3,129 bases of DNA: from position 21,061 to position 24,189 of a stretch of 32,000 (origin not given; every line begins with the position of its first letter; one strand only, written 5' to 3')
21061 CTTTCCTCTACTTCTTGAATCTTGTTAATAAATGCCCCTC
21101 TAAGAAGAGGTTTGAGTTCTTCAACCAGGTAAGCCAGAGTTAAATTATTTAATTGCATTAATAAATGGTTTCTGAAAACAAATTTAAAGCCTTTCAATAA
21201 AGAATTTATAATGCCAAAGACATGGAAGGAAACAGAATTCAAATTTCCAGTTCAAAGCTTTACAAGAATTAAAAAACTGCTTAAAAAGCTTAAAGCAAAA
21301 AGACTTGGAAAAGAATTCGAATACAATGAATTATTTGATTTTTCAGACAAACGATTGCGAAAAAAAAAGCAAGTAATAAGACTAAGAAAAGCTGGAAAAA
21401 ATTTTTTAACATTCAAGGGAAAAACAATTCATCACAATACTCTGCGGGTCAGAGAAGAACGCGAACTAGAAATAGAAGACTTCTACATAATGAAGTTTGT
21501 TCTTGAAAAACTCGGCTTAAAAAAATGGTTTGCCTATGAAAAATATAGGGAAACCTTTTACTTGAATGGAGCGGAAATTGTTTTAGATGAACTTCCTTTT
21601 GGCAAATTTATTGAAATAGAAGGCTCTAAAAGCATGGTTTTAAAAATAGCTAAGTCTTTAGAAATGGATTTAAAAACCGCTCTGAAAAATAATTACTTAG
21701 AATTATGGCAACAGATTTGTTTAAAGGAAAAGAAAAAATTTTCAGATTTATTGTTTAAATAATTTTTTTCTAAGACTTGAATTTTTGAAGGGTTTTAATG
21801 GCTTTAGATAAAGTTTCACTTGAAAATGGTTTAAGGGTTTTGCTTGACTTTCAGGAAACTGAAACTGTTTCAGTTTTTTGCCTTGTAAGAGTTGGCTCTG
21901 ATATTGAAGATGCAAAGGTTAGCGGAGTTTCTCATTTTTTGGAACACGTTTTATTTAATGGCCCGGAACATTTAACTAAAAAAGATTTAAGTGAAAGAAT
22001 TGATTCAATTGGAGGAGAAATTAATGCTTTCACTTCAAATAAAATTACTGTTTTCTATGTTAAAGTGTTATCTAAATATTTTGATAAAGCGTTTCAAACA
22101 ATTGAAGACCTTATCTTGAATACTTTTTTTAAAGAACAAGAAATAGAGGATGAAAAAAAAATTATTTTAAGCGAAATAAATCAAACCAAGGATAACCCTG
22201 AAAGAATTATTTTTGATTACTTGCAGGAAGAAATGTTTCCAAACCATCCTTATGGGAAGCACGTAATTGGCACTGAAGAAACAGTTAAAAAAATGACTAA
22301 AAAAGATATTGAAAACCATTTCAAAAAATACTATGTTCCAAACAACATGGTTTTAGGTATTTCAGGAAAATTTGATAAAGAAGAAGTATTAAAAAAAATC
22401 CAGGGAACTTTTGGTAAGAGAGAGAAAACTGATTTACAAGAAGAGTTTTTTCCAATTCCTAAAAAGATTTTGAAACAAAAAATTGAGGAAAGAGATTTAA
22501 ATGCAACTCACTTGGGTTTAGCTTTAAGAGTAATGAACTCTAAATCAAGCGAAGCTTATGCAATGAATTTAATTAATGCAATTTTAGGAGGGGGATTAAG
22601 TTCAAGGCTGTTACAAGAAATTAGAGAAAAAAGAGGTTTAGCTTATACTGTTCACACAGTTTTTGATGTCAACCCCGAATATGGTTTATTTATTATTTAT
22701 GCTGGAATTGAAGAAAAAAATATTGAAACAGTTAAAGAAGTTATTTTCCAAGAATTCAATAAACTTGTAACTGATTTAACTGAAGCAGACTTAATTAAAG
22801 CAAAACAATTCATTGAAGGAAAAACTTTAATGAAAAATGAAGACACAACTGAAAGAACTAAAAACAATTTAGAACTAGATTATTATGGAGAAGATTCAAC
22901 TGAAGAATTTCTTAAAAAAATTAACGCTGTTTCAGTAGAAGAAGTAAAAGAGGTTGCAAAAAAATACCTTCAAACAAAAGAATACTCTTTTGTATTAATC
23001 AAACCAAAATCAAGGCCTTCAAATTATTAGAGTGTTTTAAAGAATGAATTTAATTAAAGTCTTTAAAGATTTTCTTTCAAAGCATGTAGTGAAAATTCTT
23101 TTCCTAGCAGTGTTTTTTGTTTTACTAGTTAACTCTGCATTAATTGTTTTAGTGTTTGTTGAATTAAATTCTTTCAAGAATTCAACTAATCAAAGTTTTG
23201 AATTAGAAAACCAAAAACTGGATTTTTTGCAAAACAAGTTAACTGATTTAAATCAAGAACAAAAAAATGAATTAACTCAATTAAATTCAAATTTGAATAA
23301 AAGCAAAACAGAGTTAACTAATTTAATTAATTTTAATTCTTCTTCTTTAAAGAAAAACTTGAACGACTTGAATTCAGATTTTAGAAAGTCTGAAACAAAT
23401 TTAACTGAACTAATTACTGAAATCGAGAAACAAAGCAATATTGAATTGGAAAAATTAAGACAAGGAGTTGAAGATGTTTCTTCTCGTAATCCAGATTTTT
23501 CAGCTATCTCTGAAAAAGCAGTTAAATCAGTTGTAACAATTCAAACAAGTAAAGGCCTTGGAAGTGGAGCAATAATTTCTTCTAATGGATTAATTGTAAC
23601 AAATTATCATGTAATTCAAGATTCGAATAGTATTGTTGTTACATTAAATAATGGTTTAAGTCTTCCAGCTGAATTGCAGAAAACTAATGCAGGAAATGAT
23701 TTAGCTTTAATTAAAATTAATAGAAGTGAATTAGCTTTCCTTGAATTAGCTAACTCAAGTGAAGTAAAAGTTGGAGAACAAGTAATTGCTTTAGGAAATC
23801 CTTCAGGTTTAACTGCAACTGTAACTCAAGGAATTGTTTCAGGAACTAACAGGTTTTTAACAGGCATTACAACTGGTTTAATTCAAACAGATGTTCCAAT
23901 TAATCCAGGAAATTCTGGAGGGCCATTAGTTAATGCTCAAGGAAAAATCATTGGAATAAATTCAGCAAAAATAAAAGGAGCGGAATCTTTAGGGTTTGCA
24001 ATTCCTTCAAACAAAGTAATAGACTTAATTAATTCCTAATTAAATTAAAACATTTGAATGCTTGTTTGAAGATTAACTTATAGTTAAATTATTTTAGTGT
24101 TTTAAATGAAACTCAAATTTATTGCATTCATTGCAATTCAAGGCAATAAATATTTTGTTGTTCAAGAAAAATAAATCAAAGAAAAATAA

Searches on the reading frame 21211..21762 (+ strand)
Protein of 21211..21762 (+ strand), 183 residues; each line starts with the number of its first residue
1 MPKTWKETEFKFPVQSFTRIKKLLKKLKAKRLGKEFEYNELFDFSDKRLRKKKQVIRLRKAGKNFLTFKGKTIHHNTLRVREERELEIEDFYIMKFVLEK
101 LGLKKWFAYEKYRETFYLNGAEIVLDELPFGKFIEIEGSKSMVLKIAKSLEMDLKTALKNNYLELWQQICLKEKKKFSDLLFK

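Call 22: search_protein_families(library=pfam, proteins=[window:21211-21762:+])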
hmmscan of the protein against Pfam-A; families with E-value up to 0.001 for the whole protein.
window:21211-21762:+ (183 aa): 1 family
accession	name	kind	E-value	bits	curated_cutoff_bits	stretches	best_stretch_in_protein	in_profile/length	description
PF01928.26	CYTH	-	3.2e-17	63.4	23.2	1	6-138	2-145/179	CYTH domain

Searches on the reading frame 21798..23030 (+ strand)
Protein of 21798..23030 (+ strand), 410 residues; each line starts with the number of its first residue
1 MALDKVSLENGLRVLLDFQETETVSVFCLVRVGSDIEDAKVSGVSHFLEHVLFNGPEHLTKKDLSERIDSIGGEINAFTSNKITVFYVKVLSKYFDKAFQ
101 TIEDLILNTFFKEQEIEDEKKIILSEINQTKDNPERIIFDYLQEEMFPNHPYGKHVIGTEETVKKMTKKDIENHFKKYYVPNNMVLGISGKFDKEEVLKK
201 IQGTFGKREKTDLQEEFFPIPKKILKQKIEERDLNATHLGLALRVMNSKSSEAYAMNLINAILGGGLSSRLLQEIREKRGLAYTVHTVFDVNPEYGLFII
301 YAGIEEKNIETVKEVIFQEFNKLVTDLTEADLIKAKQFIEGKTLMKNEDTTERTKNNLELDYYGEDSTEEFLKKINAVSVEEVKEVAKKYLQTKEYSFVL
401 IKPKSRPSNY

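Call 22: search_protein_families(library=pfam, proteins=[window:21798-23030:+])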
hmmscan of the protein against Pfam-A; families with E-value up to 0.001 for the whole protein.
window:21798-23030:+ (410 aa): 2 families
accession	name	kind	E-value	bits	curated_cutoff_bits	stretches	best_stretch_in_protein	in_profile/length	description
PF05193.26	Peptidase_M16_C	-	5.9e-41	140.7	23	1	165-337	1-179/181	Peptidase M16 inactive domain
PF00675.25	Peptidase_M16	-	1.4e-32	113.1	22.3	1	19-159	7-148/149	Insulinase (Peptidase family M16)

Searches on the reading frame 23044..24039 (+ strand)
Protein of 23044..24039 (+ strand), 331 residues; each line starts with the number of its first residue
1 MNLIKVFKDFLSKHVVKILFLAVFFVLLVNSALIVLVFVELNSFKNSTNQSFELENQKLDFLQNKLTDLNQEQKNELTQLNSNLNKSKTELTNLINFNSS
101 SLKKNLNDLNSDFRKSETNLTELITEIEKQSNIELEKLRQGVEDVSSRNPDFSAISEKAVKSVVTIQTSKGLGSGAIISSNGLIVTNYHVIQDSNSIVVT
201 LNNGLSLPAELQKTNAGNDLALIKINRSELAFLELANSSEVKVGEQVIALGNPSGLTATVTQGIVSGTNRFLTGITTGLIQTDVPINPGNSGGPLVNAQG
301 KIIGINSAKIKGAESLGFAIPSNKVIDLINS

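Call 22: search_protein_families(library=pfam, proteins=[window:23044-24039:+])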
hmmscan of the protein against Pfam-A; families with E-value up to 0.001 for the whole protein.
window:23044-24039:+ (331 aa): 2 families
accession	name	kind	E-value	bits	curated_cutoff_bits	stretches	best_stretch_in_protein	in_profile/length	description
PF13365.12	Trypsin_2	-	1.3e-32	114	27.6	1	173-305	1-144/144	Trypsin-like peptidase domain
PF00089.32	Trypsin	-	5.9e-19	69.2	20.6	1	161-329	13-220/220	Trypsin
